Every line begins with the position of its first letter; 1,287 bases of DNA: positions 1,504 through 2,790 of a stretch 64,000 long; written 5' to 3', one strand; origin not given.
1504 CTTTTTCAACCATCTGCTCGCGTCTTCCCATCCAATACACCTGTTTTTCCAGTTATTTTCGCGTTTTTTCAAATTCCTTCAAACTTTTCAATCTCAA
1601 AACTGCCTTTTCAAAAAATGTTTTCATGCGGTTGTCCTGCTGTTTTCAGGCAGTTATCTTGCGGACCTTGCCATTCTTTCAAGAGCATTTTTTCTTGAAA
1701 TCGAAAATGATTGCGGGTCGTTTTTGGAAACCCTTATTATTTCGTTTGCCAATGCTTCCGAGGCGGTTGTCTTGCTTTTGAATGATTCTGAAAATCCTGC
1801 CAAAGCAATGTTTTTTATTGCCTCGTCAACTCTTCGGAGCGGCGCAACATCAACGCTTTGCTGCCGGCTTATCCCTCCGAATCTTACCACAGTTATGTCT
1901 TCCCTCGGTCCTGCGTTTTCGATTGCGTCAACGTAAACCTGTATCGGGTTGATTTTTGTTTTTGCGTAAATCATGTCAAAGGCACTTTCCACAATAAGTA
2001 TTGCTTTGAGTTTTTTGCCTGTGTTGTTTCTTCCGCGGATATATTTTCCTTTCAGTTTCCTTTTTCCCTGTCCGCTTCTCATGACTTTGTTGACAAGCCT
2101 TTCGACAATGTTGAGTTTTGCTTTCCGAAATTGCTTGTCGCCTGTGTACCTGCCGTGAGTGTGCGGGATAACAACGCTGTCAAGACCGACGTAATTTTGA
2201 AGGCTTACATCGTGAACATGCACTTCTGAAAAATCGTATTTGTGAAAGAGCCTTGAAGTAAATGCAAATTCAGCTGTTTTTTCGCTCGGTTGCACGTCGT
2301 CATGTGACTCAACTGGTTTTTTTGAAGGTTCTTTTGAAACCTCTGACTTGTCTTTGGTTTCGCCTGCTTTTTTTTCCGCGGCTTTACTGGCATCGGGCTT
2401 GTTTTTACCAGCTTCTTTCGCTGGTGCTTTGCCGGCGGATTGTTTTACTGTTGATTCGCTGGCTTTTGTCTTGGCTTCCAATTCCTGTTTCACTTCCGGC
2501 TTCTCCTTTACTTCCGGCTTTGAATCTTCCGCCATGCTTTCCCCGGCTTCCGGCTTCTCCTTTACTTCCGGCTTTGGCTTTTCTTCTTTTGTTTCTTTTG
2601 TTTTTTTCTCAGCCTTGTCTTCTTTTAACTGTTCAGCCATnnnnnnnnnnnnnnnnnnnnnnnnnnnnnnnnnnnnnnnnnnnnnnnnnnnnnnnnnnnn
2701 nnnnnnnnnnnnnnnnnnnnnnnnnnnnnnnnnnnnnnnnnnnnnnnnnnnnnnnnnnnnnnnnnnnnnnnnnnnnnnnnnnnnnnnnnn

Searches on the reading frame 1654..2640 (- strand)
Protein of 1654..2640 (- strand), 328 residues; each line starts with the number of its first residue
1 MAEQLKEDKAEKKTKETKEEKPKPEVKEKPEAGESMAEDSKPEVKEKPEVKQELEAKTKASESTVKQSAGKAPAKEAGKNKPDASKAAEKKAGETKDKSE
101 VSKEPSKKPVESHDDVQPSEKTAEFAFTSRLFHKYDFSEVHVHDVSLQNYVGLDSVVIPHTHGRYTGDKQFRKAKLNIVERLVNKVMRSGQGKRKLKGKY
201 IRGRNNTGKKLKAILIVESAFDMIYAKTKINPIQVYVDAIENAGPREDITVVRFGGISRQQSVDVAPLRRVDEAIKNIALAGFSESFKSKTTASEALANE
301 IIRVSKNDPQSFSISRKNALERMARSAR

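Call 11: search_protein_families(library=pfam, proteins=[window:1654-2640:-])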
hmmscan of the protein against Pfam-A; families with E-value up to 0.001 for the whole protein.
window:1654-2640:- (328 aa): 1 family
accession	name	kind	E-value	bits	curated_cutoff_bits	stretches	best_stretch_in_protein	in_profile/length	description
PF00177.27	Ribosomal_S7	-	2.3e-34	118.6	24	1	158-328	12-148/148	Ribosomal protein S7p/S5e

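Call 42: find_encoding_contigs(protein=window:1654-2640:-, flank=10000, max_places=4)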
Protein window:1654-2640:- (328 aa): 8 contigs read that carry it; 4 places shown.
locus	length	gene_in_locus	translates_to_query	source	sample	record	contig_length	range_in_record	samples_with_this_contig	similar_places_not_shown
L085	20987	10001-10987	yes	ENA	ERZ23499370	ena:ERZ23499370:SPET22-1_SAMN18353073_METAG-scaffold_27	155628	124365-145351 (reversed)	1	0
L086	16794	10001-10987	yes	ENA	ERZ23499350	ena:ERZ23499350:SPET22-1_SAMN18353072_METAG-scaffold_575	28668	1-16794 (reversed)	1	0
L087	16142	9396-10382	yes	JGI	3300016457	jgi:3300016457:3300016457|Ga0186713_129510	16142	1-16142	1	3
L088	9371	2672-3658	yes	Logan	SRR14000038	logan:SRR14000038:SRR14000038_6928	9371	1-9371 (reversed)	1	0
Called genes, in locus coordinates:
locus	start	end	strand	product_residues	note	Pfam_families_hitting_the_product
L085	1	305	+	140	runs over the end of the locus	-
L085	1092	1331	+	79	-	PF01191:RNA_pol_Rpb5_C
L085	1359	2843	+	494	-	PF04563:RNA_pol_Rpb2_1, PF04561:RNA_pol_Rpb2_2, PF04565:RNA_pol_Rpb2_3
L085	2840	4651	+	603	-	PF04566:RNA_pol_Rpb2_4, PF04567:RNA_pol_Rpb2_5, PF00562:RNA_pol_Rpb2_6, PF04560:RNA_pol_Rpb2_7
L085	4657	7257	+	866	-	PF04997:RNA_pol_Rpb1_1, PF00623:RNA_pol_Rpb1_2, PF04983:RNA_pol_Rpb1_3, PF05000:RNA_pol_Rpb1_4, PF04998:RNA_pol_Rpb1_5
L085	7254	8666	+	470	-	PF04998:RNA_pol_Rpb1_5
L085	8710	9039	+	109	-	PF01248:Ribosomal_L7Ae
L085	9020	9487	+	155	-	PF07650:KH_2 (faint), PF26594:KH_NusA_2nd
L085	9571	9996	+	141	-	PF00164:Ribosom_S12_S23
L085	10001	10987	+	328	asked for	PF00177:Ribosomal_S7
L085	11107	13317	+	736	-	PF00009:GTP_EFTU, PF22042:EF-G_D2, PF03144:GTP_EFTU_D2, PF14492:EFG_III, PF03764:EFG_IV, PF00679:EFG_C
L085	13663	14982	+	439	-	PF00009:GTP_EFTU, PF01926:MMR_HSR1 (faint), PF03144:GTP_EFTU_D2, PF03143:GTP_EFTU_D3, PF22594:GTP-eEF1A_C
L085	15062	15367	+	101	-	PF00338:Ribosomal_S10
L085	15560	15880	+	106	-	PF28549:NDPSase_N (weak), PF00293:NUDIX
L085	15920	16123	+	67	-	-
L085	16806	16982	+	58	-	PF12797:Fer4_2, PF12837:Fer4_6, PF13237:Fer4_10, PF00037:Fer4, PF14697:Fer4_21, PF12838:Fer4_7, PF13187:Fer4_9, PF00037:Fer4, +7 more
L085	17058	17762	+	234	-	PF01966:HD (weak)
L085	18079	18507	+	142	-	PF01951:Archease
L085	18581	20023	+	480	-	PF01139:RtcB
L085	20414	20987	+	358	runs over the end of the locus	PF00297:Ribosomal_L3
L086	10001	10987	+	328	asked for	PF00177:Ribosomal_S7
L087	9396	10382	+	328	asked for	PF00177:Ribosomal_S7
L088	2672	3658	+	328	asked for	PF00177:Ribosomal_S7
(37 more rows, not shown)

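Call 52: search_protein_families(library=ncbifam, proteins=[L085:18581-20023:+, L085:18079-18507:+, L085:17058-17762:+])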
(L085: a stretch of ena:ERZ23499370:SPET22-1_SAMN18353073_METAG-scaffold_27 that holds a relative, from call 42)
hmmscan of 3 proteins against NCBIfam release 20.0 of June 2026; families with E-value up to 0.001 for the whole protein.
L085:18581-20023:+ (480 aa): 4 families
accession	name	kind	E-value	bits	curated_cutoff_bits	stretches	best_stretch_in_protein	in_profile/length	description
NF038162.1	RtcB_rel_intein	exception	2.2e-228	760.7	1150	2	96-480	578-961/961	intein-containing RtcB family protein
NF007153.0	PRK09588.1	equivalog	2.6e-53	181.4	407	2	181-475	116-368/379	RNA ligase RtcB family protein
TIGR03073.1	release_rtcB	hypoth_equivalog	1.2e-43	149.5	271.8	2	192-474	116-356/356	RNA ligase RtcB family protein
NF052663.1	RtcB_rel_intein2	exception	3.3e-38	131.9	1050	2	176-459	363-607/626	intein-containing RctB family protein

L085:18079-18507:+ (142 aa): 1 family
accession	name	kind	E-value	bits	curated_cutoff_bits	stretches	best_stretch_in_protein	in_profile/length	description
NF001617.0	PRK00407.1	equivalog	1.2e-36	125.9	126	1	1-142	1-139/139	hypothetical protein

L085:17058-17762:+ (234 aa): 6 families
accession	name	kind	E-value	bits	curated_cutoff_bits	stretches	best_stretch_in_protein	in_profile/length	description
TIGR00277.1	HDIG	domain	6e-11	42.1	27.6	1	63-150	4-78/84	HDIG domain-containing metalloprotein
NF010007.0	PRK13480.1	equivalog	2.3e-06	26.9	460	1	43-106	139-197/314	3'-5' exoribonuclease YhaM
NF045665.1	NTPtran_DVU1551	equivalog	2.6e-05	23.4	315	1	62-108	216-261/359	DVU_1551 family NTP transferase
TIGR03760.1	ICE_TraI_Pfluor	equivalog_domain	8.1e-05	22.4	161.4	1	49-78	53-82/218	integrating conjugative element relaxase, PFGI-1 class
TIGR00295.1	TIGR00295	hypoth_equivalog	0.00013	21.8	172.35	1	64-111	14-60/164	TIGR00295 family protein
NF041494.1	MobH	equivalog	0.00014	20.9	200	1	51-78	51-78/340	MobH family relaxase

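Call 53: search_protein_families(library=pfam, proteins=[L085:18581-20023:+, L085:18079-18507:+, L085:17058-17762:+], max_evalue=0.1)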
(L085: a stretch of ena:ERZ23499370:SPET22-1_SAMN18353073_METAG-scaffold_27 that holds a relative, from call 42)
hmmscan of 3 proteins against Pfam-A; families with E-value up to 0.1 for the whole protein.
L085:18581-20023:+ (480 aa): 1 family
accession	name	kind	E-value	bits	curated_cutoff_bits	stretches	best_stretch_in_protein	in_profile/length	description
PF01139.22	RtcB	-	1.5e-182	608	27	1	44-480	1-426/426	tRNA-splicing ligase RtcB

L085:18079-18507:+ (142 aa): 1 family
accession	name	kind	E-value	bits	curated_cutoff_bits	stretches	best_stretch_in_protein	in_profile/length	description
PF01951.21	Archease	-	4.6e-39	134.3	25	1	4-142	1-136/136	Archease protein family (MTH1598/TM1083)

L085:17058-17762:+ (234 aa): 4 families
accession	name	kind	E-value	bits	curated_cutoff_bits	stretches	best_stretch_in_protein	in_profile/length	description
PF01966.28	HD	-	5.4e-07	30.3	22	1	65-167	2-112/116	HD domain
PF07514.17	TraI_2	-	0.00023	20.6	23.9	1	50-78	52-80/324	Putative helicase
PF12917.13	YfbR-like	-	0.0015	18.7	25.9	1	64-111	26-73/182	5'-deoxynucleotidase YfbR-like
PF09659.15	Cas_Csm6_HEPN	-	0.035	14.4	23.4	0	4-36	6-38/193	Cas_Csm6 HEPN domain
